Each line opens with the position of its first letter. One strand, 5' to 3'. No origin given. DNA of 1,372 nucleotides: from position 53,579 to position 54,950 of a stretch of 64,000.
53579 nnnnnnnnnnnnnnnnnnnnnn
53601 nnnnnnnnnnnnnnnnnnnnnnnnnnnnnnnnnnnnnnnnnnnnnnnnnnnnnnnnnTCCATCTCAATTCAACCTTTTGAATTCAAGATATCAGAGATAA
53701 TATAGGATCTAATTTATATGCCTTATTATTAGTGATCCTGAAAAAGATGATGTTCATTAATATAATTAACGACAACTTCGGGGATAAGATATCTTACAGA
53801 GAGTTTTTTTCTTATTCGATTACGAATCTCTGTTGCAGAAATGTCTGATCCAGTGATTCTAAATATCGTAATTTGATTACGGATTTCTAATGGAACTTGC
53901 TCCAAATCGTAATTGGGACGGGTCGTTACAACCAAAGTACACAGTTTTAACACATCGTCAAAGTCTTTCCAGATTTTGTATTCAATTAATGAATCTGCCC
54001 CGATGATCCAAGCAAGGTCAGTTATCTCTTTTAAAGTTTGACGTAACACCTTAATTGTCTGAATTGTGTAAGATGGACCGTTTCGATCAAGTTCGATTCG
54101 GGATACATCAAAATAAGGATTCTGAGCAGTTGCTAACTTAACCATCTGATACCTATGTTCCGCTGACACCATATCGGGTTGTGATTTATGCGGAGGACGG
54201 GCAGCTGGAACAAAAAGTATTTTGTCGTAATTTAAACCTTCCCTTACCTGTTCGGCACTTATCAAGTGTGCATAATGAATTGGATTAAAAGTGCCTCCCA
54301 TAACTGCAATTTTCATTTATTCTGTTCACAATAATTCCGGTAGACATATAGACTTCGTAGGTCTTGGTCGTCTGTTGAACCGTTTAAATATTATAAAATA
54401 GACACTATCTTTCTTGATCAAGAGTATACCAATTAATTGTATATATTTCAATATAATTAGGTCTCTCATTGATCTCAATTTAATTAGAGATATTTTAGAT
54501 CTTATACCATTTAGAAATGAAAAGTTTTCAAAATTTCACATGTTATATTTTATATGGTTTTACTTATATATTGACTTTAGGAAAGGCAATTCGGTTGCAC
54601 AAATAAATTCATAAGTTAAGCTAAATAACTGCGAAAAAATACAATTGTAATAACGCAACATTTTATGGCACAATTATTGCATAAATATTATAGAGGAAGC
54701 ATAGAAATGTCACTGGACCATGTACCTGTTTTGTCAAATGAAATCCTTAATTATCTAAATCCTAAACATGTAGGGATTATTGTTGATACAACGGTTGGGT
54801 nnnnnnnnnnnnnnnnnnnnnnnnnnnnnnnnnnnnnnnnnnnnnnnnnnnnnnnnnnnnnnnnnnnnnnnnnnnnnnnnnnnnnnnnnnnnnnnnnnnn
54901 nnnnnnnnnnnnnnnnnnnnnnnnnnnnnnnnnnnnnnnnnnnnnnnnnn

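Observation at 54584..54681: Tandem sigma-54 (-24/-12) promoters directly upstream of rsmH and the dcw cell-division/cell-wall cluster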

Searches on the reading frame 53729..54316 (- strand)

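Call 6: search_protein_families(library=ncbifam, proteins=[window:53729-54316:-])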
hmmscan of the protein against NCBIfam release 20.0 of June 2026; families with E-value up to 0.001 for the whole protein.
window:53729-54316:- (195 aa): 14 families
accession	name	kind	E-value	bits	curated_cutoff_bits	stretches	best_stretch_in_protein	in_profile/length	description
NF000840.1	PRK00071.1-3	equivalog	5.8e-64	215.2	150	1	2-194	7-200/201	nicotinate-nucleotide adenylyltransferase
NF000839.0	PRK00071.1-1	equivalog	6.6e-55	186.4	187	1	4-193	9-216/219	nicotinate-nucleotide adenylyltransferase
TIGR00482.1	TIGR00482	equivalog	6.6e-55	186.2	112.45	1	5-191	1-193/194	nicotinate (nicotinamide) nucleotide adenylyltransferase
NF000841.0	PRK00071.1-4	equivalog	1.8e-51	174.7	197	1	2-193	8-193/194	nicotinate-nucleotide adenylyltransferase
NF005519.0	PRK07152.1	equivalog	5.4e-44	150.6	315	1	1-193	1-185/361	nicotinate-nucleotide adenylyltransferase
NF005410.0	PRK06973.1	equivalog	1.9e-36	125.6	214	1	2-150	23-173/243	nicotinate-nucleotide adenylyltransferase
NF000843.0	PRK00071.2-2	equivalog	1.9e-22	79.8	240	1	1-139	12-147/212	nicotinate-nucleotide adenylyltransferase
NF000846.0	PRK00071.2-5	equivalog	1e-17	64.3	329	1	1-158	19-173/210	nicotinate-nucleotide adenylyltransferase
NF000845.0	PRK00071.2-4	equivalog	1.5e-17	63.7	210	1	1-156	8-160/197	nicotinate-nucleotide adenylyltransferase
NF000842.0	PRK00071.2-1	equivalog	7.3e-16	58.3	167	1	1-193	2-185/191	nicotinate-nucleotide adenylyltransferase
NF006479.0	PRK08887.1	equivalog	1.4e-12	47.8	164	1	1-130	2-130/174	nicotinate-nicotinamide nucleotide adenylyltransferase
TIGR00125.1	cyt_tran_rel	domain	1.2e-10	41.5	27.7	1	3-67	1-64/65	adenylyltransferase/cytidyltransferase family protein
NF002243.0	PRK01153.1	subfamily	0.00037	20.1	127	0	4-65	3-62/175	nicotinamide-nucleotide adenylyltransferase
TIGR01510.1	coaD_prev_kdtB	equivalog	0.0005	20.1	103.3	0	3-72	1-65/155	pantetheine-phosphate adenylyltransferase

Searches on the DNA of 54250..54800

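Call 50: search_rna_families(source=window, start=54250, end=54800, threshold=evalue, max_evalue=1)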
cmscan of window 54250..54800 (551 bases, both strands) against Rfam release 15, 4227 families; matches with E-value up to 1: 2.
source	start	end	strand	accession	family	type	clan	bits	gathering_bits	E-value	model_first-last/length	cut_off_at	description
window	54448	54524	-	RF00727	bantam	Gene; miRNA;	CL00091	24.1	61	0.03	1-82/82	no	bantam microRNA precursor family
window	54418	54498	+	RF02971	emrB-Lactobacillus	Gene; sRNA;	-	23.8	60.8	0.25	1-66/66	no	emrB-Lactobacillus RNA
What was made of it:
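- Tried and rejected: Both lie elsewhere in the spacer (call 50).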
